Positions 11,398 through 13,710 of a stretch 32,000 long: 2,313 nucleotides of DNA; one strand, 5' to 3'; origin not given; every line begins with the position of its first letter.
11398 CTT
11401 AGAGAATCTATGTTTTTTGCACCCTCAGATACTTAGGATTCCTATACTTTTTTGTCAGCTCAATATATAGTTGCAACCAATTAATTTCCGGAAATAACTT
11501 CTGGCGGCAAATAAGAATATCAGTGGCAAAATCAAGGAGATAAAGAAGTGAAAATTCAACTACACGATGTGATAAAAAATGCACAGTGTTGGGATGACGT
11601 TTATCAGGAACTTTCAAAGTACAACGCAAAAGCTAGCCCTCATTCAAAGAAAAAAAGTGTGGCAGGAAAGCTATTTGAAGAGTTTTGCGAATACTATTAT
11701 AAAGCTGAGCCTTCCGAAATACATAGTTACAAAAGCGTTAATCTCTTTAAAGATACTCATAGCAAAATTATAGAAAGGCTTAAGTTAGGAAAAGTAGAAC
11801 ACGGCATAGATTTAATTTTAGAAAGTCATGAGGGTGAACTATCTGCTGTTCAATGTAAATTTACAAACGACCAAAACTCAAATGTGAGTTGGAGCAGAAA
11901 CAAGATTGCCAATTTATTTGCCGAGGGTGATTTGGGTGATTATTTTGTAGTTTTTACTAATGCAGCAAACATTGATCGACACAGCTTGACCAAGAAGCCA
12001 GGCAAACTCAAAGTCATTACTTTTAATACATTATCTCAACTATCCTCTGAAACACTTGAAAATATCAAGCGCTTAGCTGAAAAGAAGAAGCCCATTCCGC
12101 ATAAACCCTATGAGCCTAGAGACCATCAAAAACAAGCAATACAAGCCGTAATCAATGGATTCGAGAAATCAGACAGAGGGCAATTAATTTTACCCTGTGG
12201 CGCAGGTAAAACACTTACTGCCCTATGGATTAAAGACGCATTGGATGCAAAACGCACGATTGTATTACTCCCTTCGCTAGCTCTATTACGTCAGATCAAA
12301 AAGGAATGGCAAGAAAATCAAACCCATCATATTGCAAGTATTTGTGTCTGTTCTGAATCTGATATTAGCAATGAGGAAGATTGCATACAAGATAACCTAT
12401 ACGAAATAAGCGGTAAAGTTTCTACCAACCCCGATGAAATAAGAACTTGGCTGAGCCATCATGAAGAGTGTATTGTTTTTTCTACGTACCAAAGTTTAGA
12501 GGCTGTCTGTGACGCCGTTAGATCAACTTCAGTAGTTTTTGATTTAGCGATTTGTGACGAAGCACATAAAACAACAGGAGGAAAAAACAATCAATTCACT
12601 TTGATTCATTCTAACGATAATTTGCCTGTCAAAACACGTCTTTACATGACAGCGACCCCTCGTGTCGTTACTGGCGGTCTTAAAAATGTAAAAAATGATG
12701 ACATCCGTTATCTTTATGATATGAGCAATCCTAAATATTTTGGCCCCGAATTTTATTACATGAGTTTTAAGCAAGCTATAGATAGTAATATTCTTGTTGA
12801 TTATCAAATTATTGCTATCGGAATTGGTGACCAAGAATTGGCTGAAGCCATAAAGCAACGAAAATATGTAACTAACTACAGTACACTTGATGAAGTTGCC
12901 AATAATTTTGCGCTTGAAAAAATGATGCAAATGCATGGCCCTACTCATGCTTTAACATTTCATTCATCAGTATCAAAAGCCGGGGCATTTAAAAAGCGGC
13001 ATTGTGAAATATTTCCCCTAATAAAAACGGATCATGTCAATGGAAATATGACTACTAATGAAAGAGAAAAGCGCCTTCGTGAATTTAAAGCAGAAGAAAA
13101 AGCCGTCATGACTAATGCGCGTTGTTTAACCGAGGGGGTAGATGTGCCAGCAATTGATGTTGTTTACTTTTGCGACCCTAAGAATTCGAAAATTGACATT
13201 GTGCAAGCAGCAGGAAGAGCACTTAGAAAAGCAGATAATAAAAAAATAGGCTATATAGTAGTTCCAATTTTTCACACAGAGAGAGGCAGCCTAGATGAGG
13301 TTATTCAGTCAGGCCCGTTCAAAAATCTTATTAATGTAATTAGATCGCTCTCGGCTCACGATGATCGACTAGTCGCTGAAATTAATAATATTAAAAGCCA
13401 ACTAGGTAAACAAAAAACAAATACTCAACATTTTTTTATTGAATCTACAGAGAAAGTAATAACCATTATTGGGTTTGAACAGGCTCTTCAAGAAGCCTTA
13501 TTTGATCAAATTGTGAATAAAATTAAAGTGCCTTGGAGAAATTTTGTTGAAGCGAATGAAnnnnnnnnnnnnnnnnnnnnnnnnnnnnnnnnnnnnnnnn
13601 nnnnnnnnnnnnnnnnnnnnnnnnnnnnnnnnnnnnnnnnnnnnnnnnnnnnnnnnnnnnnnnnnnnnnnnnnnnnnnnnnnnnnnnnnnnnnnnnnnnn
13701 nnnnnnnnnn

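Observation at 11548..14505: Single-polypeptide Mrr-nuclease + DEAH helicase + 5x WGDWLG repeat protein as island cargo: candidate undescribed defence effector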

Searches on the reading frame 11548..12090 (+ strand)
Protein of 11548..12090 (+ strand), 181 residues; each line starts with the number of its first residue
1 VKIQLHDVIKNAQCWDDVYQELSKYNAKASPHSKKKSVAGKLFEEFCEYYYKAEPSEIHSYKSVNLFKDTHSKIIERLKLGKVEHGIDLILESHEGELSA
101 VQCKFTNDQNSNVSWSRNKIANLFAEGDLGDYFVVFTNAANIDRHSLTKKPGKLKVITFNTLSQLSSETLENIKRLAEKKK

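Call 6: search_protein_families(library=pfam, proteins=[window:11548-12090:+], max_evalue=10)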
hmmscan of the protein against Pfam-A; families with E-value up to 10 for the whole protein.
window:11548-12090:+ (181 aa): 1 family
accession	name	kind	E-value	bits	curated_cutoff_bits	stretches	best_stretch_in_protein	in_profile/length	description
PF13156.12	Mrr_cat_2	-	2.2e-07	31.3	22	1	53-110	2-56/127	Restriction endonuclease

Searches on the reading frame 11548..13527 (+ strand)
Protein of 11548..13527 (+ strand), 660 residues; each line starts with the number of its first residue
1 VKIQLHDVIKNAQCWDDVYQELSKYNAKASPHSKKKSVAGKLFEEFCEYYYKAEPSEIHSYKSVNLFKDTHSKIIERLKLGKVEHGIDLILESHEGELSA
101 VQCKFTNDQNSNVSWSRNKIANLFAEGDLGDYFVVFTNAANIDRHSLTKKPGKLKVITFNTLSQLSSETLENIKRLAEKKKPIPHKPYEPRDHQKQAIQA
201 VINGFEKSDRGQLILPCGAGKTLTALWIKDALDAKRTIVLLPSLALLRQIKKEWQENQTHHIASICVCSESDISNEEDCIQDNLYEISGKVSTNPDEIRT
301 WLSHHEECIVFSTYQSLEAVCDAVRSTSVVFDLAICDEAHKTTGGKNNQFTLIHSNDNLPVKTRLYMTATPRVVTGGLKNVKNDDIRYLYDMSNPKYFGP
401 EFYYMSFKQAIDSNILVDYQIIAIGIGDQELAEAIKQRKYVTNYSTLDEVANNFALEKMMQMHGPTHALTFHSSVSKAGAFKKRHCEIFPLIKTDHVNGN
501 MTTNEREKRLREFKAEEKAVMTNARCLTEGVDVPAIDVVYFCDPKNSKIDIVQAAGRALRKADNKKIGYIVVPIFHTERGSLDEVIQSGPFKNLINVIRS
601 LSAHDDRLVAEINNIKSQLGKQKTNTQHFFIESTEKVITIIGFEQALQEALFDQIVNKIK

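Call 73: search_dna_similar(query=window:11548-13527:+, collection=plasmids, mode=protein, max_rows=40, rows=spread)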
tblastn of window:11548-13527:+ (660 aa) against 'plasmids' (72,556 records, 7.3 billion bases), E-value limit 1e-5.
Records with a match: 764; places in all: 1011; records where one place covers at least 80% of the query: 157.
Best place of each record, by identity: <60% 764.
By first word of the organism name: Streptomyces 414; Pseudomonas 115; Rhodococcus 29; Klebsiella 14; Lactococcus 12; Kitasatospora 12; Escherichia 11; Leuconostoc 8; Phaeobacter 7; Curtobacterium 6; and 78 more.
By predicted mobility (MOB-suite, as given by PLSDB): non-mobilizable 476; mobilizable 213; conjugative 75.
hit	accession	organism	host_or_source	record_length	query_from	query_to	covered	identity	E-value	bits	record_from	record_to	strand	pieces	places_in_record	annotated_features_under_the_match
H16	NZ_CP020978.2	Xanthomonas phaseoli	Phaseolus vulgaris,cell culture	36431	40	658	94%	30.3%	4e-76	273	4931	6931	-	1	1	type ISP restriction/modification enzyme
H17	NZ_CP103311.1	Rhodococcus pyridinivorans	Sediment samples were collected from a ...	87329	7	620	93%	28.8%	6e-74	266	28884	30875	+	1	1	DEAD/DEAH box helicase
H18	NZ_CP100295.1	Burkholderia glumae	cell culture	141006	19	611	90%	29.6%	2e-69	253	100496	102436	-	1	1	type ISP restriction/modification enzyme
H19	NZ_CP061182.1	Roseomonas haemaphysalidis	tick,pure culture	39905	22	620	91%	28.5%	1e-74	268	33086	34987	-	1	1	type ISP restriction/modification enzyme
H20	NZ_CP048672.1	Acinetobacter sp. YH12138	Pig,feces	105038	40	616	87%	29.1%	8e-70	254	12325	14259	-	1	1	type ISP restriction/modification enzyme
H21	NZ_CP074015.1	Escherichia coli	Pig,pure culture,Rectal Swab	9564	28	616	89%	28.3%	4e-67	246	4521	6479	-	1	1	type ISP restriction/modification enzyme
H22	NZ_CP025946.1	Escherichia coli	Homo sapiens,Pure Culture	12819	28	616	89%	28.0%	2e-66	244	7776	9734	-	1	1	none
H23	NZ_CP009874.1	Klebsiella pneumoniae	perirectal swab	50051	32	615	88%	27.7%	2e-63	235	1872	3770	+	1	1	type ISP restriction/modification enzyme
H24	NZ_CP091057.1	Ornithinimicrobium sp. INDO-MA30-4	Etmopterus lucifer,Cultured ...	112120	79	616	74%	32.4%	3e-35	274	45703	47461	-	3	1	DEAD/DEAH box helicase family protein (x2) | helicase-related protein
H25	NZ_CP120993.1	Streptomyces laculatispora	-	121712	184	635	68%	30.3%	4e-55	211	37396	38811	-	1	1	DEAD/DEAH box helicase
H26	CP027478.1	Pseudomonas koreensis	Cultured bacterium isolated from ...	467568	192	619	65%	31.5%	2e-52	202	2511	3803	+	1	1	type III restriction endonuclease subunit R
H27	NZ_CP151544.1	Pseudomonas aeruginosa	Homo sapiens,urine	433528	192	619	65%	31.5%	4e-52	202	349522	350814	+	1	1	DEAD/DEAH box helicase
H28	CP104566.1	Pseudomonas aeruginosa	Homo sapiens,ear swabs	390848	192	619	65%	31.3%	3e-52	202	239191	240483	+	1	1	Helicase associated domain protein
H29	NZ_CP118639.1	Pseudomonas aeruginosa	Homo sapiens,Urinary catheter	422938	192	619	65%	31.3%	8e-52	201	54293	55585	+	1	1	DEAD/DEAH box helicase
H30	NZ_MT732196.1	Pseudomonas aeruginosa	-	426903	192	619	65%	30.9%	5e-52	202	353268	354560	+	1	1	DEAD/DEAH box helicase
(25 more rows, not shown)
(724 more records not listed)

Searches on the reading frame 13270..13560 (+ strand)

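Call 6: search_protein_families(library=pfam, proteins=[window:13270-13560:+], max_evalue=10)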
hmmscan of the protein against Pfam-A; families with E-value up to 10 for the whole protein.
window:13270-13560:+ (97 aa): 2 families
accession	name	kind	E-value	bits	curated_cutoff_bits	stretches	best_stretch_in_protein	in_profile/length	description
PF15564.11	Imm25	-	0.0022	18.4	25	1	29-69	69-109/131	Immunity protein 25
PF11865.14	mTOR_dom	-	0.095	13.1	27.6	1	9-82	80-153/160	Serine/threonine-protein kinase mTOR domain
